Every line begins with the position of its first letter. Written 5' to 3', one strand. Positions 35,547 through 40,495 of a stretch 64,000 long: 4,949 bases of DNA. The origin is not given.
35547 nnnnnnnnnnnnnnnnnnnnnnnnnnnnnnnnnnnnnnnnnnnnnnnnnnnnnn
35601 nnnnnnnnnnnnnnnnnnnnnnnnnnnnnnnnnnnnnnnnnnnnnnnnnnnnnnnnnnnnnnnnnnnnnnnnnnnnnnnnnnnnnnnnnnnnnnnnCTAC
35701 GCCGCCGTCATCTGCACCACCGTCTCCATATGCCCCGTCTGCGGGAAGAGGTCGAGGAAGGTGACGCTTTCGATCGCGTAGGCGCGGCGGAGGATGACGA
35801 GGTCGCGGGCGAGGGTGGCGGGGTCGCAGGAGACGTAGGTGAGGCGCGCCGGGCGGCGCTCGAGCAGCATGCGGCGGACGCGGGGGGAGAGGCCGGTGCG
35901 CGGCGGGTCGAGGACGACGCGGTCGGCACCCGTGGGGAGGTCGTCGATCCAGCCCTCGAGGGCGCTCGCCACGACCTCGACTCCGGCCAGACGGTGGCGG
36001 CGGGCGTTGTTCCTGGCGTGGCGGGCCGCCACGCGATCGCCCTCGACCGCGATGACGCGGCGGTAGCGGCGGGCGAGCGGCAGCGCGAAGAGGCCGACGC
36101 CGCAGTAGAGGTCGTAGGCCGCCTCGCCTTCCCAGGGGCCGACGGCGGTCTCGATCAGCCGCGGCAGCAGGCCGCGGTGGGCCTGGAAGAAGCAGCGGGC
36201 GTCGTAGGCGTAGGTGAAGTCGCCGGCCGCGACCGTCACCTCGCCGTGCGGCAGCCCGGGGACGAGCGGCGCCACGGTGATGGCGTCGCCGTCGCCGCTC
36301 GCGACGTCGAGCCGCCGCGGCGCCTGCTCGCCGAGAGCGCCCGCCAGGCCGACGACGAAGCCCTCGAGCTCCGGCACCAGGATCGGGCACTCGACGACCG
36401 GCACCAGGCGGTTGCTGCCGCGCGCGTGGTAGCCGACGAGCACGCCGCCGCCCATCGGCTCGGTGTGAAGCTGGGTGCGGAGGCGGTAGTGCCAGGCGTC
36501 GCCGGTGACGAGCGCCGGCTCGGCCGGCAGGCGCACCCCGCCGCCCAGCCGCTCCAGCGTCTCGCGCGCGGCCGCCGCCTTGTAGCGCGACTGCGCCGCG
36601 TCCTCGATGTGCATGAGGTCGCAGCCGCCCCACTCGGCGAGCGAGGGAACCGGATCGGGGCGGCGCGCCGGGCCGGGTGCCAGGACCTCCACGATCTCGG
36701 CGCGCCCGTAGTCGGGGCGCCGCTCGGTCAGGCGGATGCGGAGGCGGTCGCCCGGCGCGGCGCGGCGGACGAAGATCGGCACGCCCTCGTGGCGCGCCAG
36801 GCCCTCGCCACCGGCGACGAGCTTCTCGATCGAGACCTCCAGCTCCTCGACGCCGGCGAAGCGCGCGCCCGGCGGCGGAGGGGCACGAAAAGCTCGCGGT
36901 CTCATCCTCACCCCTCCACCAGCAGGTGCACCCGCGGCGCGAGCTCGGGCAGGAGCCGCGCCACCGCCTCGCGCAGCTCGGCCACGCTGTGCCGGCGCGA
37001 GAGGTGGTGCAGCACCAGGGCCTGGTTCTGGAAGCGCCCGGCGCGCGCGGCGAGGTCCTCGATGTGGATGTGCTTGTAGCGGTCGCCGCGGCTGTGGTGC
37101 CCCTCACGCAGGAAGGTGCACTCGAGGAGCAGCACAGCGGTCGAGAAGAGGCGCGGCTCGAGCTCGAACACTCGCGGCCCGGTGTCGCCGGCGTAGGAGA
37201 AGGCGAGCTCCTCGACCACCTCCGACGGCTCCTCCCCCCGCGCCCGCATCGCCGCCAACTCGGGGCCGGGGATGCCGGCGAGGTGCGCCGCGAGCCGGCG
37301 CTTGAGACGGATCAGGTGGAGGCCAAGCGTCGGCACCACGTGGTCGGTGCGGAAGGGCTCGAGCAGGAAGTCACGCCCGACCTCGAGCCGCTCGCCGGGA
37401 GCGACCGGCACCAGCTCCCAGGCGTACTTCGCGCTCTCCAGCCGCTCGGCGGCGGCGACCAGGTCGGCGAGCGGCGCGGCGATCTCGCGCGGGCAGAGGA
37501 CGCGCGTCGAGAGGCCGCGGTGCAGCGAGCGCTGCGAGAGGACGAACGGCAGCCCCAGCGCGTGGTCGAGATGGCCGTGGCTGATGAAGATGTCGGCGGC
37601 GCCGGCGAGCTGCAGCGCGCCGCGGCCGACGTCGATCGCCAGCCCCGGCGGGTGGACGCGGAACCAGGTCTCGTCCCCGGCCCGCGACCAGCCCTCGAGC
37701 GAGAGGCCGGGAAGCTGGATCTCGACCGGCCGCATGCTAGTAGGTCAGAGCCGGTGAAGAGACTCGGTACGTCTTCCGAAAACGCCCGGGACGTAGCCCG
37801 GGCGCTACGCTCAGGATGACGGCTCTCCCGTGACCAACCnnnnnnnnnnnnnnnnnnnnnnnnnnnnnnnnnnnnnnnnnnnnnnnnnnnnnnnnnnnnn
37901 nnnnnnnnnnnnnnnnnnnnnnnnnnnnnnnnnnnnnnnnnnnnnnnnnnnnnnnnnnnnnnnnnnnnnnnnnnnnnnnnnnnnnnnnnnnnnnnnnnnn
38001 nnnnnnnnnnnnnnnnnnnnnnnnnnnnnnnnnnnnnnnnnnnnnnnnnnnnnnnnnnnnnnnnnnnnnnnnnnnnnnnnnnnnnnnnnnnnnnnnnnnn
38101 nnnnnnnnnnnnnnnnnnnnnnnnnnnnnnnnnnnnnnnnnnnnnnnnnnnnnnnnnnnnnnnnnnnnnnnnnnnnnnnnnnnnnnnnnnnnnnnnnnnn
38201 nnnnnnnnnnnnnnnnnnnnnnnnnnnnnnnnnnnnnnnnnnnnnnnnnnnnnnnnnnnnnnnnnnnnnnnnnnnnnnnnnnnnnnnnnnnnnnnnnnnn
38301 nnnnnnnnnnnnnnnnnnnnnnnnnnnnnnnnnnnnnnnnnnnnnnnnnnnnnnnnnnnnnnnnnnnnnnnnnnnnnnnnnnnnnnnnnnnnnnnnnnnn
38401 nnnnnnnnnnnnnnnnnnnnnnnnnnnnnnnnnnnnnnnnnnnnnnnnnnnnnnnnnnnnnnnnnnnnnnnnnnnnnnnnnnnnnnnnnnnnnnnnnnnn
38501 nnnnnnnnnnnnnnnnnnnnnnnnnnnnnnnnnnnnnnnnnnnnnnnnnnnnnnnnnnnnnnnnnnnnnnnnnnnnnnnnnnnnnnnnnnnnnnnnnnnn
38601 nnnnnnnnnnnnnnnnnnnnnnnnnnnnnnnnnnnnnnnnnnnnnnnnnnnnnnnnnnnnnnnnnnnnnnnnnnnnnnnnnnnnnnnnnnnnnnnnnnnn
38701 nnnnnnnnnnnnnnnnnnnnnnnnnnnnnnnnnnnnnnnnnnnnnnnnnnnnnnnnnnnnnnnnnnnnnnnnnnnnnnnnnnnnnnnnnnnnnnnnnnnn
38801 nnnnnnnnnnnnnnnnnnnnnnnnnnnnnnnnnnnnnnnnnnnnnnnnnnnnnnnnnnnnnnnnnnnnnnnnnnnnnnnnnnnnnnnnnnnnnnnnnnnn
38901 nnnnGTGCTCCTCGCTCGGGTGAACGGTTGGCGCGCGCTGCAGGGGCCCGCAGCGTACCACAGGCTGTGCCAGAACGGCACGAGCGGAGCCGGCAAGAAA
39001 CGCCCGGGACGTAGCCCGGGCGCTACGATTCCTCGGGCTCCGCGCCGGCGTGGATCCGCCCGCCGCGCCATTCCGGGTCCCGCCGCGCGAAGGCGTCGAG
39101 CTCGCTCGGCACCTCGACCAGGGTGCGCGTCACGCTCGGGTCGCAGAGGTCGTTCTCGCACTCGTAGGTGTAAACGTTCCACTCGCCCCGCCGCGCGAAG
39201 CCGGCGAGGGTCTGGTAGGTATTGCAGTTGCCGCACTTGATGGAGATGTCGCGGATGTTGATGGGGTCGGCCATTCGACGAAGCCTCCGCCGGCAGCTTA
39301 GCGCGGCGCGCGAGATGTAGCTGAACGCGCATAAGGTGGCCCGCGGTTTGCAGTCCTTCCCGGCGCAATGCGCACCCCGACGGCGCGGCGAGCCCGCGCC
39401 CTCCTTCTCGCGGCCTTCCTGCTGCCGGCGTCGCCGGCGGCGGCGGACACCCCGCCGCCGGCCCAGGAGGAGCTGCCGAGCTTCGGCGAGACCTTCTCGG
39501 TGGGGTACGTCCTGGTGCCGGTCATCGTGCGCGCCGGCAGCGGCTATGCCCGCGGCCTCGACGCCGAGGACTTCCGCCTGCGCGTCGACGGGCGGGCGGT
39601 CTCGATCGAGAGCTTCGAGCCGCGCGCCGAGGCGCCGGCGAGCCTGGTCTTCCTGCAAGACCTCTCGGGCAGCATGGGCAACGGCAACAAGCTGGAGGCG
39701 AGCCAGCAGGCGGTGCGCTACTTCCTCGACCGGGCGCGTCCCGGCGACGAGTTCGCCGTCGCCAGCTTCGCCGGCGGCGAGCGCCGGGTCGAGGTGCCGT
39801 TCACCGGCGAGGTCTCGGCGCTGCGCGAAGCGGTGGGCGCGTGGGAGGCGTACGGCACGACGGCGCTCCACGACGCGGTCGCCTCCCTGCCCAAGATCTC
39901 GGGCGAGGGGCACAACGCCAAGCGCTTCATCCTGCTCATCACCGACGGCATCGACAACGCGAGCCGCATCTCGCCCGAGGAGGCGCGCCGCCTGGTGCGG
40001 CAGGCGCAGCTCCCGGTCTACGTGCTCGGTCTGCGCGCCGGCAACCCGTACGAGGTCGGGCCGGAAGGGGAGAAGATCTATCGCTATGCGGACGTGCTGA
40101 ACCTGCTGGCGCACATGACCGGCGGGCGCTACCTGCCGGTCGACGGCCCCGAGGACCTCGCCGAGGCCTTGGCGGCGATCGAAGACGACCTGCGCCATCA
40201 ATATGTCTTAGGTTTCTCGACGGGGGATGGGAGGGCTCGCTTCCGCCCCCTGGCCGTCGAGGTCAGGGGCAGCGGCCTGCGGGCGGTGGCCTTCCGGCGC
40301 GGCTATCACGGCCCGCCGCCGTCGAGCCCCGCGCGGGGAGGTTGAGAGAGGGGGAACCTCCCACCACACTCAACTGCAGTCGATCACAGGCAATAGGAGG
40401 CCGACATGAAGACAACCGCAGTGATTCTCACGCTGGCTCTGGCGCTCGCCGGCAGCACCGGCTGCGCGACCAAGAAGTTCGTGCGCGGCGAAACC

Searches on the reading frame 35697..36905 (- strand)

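Call 11: search_protein_families(library=pfam, proteins=[window:35697-36905:-], max_evalue=0.001)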
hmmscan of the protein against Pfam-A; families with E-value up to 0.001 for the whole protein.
window:35697-36905:- (402 aa): 5 families
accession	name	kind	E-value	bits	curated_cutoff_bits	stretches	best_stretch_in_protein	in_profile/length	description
PF05958.17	tRNA_U5-meth_tr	-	2e-20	73.6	23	1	223-399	163-354/357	tRNA (Uracil-5-)-methyltransferase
PF01938.26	TRAM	-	8.3e-09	35.6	21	1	20-72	6-61/61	TRAM domain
PF05175.20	MTS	-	7.8e-05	22.8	23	1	260-335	32-107/170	Methyltransferase small domain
PF02475.24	TRM5-TYW2_MTfase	-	0.00014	22.3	28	1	259-334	36-112/164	TRM5/TYW2 methyltransferase domain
PF13649.12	Methyltransf_25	-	0.00016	22.8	27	1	265-318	3-57/97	Methyltransferase domain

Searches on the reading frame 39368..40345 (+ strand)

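Call 33: search_protein_families(library=pfam, proteins=[window:39368-40345:+], max_evalue=0.001)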
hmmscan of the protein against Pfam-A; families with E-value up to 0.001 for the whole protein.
window:39368-40345:+ (325 aa): 3 families
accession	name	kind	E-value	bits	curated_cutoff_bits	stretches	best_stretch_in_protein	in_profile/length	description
PF13519.12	VWA_2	-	6.2e-14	53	27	1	93-194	1-106/107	von Willebrand factor type A domain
PF00092.34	VWA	-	1.3e-09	38.9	23.8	1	93-226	2-143/174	von Willebrand factor type A domain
PF05762.20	VWA_CoxE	-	0.00046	20.1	26.4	0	75-214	41-180/222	VWA domain containing CoxE-like protein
